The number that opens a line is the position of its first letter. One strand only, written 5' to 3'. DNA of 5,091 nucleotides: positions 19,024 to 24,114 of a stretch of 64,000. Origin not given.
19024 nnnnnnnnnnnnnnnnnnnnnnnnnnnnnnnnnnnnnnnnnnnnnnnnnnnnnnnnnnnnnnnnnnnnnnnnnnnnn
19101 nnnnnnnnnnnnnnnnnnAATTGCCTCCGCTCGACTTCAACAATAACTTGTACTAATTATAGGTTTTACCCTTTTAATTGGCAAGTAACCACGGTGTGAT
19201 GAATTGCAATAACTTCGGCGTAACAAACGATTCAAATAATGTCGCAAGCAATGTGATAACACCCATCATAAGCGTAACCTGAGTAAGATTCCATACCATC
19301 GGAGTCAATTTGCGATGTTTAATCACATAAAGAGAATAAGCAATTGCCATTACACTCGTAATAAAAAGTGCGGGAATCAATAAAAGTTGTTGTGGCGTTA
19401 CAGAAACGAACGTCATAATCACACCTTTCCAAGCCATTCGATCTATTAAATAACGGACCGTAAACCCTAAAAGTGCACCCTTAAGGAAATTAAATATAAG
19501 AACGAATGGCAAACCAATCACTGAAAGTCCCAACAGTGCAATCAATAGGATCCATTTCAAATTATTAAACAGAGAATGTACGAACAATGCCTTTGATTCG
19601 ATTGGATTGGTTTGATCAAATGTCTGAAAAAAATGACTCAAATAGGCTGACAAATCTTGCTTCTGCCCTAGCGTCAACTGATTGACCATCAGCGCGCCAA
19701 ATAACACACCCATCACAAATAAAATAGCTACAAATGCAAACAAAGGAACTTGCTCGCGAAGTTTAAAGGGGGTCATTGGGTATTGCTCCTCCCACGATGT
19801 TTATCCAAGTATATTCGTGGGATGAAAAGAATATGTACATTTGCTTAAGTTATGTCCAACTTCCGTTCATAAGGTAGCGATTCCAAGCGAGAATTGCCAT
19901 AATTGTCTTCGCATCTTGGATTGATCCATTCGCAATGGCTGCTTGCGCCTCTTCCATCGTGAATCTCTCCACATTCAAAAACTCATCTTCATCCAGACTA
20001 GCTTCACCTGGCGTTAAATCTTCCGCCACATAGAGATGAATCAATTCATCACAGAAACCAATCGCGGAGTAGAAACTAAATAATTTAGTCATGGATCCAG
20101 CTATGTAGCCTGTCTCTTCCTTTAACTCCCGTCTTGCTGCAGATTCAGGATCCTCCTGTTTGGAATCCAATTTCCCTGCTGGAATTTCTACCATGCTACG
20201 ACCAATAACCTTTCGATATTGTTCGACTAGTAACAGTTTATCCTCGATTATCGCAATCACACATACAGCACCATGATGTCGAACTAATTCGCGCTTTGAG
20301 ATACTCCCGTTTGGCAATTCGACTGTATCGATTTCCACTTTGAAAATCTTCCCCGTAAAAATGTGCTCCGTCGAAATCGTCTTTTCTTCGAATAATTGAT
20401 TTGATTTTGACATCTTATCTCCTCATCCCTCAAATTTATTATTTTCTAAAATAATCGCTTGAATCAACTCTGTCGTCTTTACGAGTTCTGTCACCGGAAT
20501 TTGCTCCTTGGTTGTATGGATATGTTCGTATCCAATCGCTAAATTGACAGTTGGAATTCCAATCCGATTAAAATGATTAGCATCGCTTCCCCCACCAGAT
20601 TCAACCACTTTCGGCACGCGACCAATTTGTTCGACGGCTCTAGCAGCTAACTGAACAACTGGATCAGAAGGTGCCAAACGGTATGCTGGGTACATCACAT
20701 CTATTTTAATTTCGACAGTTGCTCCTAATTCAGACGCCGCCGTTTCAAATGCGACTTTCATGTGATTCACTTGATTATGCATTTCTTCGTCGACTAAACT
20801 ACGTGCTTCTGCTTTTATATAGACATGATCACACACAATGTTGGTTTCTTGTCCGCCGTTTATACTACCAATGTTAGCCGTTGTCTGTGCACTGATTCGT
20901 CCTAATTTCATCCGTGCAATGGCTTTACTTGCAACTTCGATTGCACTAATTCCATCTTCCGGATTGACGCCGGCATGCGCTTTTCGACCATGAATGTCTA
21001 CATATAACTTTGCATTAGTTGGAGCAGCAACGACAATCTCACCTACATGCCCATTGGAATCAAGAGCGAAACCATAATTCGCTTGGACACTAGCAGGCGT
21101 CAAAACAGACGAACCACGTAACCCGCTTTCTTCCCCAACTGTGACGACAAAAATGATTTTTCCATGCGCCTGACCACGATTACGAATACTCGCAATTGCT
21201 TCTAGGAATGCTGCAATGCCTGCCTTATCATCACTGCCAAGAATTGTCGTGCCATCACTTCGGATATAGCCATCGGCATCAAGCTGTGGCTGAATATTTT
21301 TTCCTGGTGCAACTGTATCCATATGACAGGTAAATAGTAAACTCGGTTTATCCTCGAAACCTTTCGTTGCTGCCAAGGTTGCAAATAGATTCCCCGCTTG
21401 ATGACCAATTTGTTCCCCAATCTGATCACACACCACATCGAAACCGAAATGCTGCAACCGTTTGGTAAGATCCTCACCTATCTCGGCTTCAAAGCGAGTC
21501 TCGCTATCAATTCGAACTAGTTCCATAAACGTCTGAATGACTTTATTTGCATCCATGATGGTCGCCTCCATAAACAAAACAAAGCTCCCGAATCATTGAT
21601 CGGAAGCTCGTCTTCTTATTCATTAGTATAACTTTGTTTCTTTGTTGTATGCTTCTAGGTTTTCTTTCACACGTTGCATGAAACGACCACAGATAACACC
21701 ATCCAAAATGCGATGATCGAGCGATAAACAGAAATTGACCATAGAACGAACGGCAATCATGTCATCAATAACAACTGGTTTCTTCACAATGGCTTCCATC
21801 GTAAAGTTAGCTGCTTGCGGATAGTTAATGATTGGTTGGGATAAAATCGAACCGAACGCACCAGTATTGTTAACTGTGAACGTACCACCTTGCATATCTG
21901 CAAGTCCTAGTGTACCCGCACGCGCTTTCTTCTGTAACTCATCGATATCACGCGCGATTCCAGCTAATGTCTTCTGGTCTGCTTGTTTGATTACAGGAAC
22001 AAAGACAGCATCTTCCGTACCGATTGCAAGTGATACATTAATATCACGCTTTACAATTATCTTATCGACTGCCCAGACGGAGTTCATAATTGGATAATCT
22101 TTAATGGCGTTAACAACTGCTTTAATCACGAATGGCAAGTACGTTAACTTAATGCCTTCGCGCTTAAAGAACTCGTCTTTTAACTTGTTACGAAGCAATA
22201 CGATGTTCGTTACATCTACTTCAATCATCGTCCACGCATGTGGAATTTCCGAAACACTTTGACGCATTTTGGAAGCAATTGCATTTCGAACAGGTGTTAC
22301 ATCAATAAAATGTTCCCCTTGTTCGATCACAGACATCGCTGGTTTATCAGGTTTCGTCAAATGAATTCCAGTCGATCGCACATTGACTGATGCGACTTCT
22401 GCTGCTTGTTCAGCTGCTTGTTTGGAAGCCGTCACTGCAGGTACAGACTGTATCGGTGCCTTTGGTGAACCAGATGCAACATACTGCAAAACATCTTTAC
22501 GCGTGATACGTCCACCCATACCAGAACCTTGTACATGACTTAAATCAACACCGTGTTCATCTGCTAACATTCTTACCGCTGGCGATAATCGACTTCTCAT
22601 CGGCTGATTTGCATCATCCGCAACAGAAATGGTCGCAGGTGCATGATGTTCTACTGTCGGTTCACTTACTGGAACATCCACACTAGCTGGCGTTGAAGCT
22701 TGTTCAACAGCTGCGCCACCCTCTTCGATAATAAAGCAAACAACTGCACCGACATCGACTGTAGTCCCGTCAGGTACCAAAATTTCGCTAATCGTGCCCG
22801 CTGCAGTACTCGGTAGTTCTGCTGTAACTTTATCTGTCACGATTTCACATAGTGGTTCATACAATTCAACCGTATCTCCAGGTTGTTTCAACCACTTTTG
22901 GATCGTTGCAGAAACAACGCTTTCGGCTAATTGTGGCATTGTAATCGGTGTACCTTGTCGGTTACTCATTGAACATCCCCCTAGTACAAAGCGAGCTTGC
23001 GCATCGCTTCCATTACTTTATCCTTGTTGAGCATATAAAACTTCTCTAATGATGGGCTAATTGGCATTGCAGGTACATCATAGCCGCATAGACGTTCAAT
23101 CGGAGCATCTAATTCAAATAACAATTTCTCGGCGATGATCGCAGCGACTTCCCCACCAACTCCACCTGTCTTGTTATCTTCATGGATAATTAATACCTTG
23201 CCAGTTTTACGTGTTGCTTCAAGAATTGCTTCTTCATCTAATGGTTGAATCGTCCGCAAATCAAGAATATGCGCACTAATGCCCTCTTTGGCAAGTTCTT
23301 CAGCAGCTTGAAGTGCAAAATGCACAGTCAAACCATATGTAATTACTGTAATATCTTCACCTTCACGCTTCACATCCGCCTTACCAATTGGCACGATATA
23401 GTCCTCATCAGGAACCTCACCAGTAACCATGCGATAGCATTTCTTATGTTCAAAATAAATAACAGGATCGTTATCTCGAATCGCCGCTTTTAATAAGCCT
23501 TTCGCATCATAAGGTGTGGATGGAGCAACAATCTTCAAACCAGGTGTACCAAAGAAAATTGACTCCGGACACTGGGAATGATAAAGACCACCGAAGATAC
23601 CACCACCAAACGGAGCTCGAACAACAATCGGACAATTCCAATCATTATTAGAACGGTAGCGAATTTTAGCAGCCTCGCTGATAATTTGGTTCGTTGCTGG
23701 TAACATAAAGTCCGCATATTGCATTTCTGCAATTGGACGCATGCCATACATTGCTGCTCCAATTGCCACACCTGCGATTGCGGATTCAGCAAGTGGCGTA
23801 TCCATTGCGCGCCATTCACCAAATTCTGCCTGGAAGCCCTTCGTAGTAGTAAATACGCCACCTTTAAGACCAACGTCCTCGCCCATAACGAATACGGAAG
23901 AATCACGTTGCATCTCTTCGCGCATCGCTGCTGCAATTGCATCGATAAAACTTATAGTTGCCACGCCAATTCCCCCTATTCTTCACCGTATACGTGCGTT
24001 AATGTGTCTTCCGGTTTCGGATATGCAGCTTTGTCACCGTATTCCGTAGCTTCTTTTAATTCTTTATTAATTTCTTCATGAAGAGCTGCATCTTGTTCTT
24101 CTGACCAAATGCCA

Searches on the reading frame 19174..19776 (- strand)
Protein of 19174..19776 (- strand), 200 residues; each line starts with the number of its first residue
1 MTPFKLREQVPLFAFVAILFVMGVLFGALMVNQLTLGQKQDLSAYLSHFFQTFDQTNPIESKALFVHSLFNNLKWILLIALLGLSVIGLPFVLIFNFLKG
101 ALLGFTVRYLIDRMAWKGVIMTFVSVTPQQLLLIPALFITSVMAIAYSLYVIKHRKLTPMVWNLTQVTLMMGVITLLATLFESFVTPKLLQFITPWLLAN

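Call 32: search_protein_families(library=pfam, proteins=[window:19174-19776:-])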
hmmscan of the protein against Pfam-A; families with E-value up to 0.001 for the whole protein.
window:19174-19776:- (200 aa): 1 family
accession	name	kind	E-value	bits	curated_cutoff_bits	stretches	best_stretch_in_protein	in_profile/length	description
PF01944.22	SpoIIM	-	1.5e-26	93.7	26.9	1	17-187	2-163/163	Stage II sporulation protein M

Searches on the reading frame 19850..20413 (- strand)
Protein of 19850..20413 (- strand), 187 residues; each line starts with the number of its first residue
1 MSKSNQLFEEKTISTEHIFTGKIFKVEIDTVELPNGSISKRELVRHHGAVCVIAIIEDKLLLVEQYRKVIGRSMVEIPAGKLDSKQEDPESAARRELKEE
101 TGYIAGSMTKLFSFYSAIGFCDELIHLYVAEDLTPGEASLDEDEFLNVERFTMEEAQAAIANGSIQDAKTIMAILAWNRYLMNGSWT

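Call 31: search_protein_families(library=pfam, proteins=[window:19850-20413:-])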
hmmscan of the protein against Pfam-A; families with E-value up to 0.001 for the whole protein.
window:19850-20413:- (187 aa): 1 family
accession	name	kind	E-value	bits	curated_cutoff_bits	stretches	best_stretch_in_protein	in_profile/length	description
PF00293.34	NUDIX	-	1.1e-18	68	21.1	1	46-166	2-126/134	NUDIX domain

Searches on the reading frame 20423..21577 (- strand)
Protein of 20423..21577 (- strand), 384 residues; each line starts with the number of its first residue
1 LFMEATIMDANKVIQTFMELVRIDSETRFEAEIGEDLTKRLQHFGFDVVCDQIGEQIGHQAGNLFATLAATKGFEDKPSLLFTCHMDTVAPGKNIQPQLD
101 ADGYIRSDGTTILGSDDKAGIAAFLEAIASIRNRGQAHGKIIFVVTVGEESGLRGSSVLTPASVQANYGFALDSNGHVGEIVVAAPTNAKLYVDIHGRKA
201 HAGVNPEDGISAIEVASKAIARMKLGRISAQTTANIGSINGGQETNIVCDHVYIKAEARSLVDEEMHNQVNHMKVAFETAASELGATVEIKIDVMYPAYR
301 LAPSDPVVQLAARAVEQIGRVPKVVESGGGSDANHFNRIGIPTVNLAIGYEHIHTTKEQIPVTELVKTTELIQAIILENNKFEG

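Call 31: search_protein_families(library=pfam, proteins=[window:20423-21577:-])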
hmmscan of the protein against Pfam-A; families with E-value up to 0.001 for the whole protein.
window:20423-21577:- (384 aa): 4 families
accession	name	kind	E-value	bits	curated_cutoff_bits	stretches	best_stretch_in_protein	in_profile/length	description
PF01546.33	Peptidase_M20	-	2e-20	74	24.6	1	81-377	1-205/206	Peptidase family M20/M25/M40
PF07687.19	M20_dimer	-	1e-15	58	21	1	190-281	8-103/107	Peptidase dimerisation domain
PF05343.19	Peptidase_M42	-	7.1e-13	48.7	23.2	1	116-174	134-190/292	M42 glutamyl aminopeptidase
PF04389.22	Peptidase_M28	-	6.8e-12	45.9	21.3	1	66-179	4-99/193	Peptidase family M28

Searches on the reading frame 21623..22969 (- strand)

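Call 31: search_protein_families(library=pfam, proteins=[window:21623-22969:-])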
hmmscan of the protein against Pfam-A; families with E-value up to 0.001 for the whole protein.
window:21623-22969:- (448 aa): 3 families
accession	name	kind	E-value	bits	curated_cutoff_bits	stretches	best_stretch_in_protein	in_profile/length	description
PF00198.28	2-oxoacid_dh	-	3.7e-74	249.5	23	1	219-442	4-228/232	2-oxoacid dehydrogenases acyltransferase (catalytic domain)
PF00364.28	Biotin_lipoyl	-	6e-20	71.3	22.1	1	8-78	2-71/73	Biotin-requiring enzyme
PF02817.22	E3_binding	-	5.3e-15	55.8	23.7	1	128-161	3-36/36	e3 binding domain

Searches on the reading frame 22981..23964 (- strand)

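Call 31: search_protein_families(library=pfam, proteins=[window:22981-23964:-])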
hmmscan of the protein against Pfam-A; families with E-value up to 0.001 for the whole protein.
window:22981-23964:- (327 aa): 3 families
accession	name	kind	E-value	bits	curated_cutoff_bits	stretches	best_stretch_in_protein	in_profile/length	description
PF02780.25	Transketolase_C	-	9.8e-43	145.4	25.9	1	194-317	1-124/124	Transketolase, C-terminal domain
PF02779.29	Transket_pyr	-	4.1e-42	144.2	27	1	4-178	3-173/174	Transketolase, pyrimidine binding domain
PF17147.9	PFOR_II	-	6.9e-05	23.6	27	1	204-280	2-81/102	Pyruvate:ferredoxin oxidoreductase core domain II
